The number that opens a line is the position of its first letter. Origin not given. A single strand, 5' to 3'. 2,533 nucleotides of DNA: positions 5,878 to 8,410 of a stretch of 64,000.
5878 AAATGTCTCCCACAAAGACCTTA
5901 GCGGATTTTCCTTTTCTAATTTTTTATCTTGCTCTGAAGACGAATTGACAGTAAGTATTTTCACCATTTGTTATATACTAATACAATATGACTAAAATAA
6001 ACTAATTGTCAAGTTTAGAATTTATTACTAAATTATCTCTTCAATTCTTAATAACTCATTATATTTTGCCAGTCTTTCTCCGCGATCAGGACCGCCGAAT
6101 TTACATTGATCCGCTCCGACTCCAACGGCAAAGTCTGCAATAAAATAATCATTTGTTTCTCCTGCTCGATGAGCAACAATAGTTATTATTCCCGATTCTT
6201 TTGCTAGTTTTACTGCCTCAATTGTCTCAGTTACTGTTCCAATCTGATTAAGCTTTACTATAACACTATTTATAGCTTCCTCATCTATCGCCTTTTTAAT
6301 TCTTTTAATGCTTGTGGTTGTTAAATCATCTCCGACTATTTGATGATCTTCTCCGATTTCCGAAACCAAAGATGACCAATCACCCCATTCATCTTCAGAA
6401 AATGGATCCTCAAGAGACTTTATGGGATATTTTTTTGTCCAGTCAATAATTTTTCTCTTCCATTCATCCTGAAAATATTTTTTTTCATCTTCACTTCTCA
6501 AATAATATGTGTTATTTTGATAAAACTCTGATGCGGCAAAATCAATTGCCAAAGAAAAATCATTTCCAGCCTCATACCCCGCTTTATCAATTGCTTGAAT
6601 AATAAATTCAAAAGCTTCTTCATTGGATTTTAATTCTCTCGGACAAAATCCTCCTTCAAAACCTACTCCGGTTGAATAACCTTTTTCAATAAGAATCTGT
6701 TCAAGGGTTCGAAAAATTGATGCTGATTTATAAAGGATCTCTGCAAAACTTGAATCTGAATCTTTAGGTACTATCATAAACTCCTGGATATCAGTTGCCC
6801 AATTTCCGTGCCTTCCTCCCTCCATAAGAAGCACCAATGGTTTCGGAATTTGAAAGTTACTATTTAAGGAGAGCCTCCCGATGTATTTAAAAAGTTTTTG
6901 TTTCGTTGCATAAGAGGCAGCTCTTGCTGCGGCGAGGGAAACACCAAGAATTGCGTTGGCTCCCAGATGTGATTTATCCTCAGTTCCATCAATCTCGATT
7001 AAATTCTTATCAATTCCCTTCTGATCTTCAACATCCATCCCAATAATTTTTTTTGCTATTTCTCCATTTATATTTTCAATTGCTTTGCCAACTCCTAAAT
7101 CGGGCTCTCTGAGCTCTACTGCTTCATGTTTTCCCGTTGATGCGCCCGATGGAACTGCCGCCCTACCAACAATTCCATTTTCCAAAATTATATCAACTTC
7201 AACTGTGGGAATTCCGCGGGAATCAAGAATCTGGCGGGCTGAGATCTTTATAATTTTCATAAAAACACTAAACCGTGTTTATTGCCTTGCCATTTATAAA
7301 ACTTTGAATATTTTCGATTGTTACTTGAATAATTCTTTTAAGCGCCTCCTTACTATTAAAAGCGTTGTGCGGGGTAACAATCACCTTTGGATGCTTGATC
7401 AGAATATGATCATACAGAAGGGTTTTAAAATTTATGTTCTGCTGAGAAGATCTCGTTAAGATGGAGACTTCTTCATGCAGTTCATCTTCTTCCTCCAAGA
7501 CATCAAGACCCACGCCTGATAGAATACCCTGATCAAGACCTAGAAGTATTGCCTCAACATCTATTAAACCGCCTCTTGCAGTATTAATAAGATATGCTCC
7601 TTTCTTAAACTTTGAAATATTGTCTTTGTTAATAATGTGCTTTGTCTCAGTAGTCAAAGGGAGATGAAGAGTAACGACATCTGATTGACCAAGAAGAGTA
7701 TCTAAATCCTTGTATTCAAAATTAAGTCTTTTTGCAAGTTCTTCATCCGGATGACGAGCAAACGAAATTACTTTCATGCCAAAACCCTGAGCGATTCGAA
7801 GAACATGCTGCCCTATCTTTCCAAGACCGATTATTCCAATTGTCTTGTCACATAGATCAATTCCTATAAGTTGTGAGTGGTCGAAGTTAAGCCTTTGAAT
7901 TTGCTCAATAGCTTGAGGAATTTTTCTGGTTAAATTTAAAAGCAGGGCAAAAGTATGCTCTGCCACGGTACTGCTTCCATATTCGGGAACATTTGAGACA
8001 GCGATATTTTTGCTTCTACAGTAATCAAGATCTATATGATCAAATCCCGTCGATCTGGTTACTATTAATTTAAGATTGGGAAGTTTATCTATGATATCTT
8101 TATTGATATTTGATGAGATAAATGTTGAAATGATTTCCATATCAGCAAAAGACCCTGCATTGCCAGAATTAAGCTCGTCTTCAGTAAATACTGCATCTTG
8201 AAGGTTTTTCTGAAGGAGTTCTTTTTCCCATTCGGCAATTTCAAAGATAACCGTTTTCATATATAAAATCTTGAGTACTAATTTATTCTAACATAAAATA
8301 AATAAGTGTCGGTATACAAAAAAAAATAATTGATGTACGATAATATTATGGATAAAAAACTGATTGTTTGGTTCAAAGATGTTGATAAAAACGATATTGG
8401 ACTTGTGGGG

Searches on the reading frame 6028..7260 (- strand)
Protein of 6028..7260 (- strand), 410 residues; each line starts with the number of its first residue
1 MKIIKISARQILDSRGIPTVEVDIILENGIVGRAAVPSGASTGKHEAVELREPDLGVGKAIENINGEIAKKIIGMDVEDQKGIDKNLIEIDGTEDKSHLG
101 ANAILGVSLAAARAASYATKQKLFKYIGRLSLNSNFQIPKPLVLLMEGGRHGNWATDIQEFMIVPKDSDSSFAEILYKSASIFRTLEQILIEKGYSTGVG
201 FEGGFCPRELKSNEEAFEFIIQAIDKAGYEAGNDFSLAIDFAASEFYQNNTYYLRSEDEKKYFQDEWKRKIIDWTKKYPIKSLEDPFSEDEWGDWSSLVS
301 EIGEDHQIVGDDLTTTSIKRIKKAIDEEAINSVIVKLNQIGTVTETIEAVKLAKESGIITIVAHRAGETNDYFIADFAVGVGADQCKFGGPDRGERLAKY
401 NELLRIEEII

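Call 81: search_protein_families(library=pfam, proteins=[window:6028-7260:-], max_evalue=0.001)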
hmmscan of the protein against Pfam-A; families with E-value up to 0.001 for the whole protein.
window:6028-7260:- (410 aa): 4 families
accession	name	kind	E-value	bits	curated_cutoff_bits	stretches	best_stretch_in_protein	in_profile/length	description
PF00113.28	Enolase_C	-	6.4e-86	288.7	21.5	1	137-408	3-279/296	Enolase, C-terminal TIM barrel domain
PF03952.21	Enolase_N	-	7.8e-50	168.9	35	1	3-127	1-131/131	Enolase, N-terminal domain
PF07476.17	MAAL_C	-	1.2e-06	28.4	27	1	299-381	133-216/249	Methylaspartate ammonia-lyase C-terminus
PF13378.12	MR_MLE_C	-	0.00042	20.5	29.4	1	266-358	58-148/219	Enolase C-terminal domain-like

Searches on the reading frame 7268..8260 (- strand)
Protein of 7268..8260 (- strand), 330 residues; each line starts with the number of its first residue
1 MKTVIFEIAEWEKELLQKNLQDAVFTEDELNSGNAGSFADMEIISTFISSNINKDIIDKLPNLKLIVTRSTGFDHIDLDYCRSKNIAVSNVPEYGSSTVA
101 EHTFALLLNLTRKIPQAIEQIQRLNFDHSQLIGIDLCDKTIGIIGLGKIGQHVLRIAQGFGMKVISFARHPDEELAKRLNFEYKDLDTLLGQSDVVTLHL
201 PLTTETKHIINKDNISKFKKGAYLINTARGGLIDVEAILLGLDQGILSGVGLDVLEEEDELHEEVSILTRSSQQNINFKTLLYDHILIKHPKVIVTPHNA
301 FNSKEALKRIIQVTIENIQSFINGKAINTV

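Call 81: search_protein_families(library=pfam, proteins=[window:7268-8260:-], max_evalue=0.001)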
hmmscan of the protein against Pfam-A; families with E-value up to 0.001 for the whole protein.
window:7268-8260:- (330 aa): 3 families
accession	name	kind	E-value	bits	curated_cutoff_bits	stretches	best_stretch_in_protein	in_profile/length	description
PF02826.25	2-Hacid_dh_C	-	2.7e-54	183.7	25.1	1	104-300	1-178/178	D-isomer specific 2-hydroxyacid dehydrogenase, NAD binding domain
PF00389.36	2-Hacid_dh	-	2e-30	105.6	24.6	1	6-328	4-130/134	D-isomer specific 2-hydroxyacid dehydrogenase, catalytic domain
PF03446.21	NAD_binding_2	-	0.00014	22.3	21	1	140-227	1-92/161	NAD binding domain of 6-phosphogluconate dehydrogenase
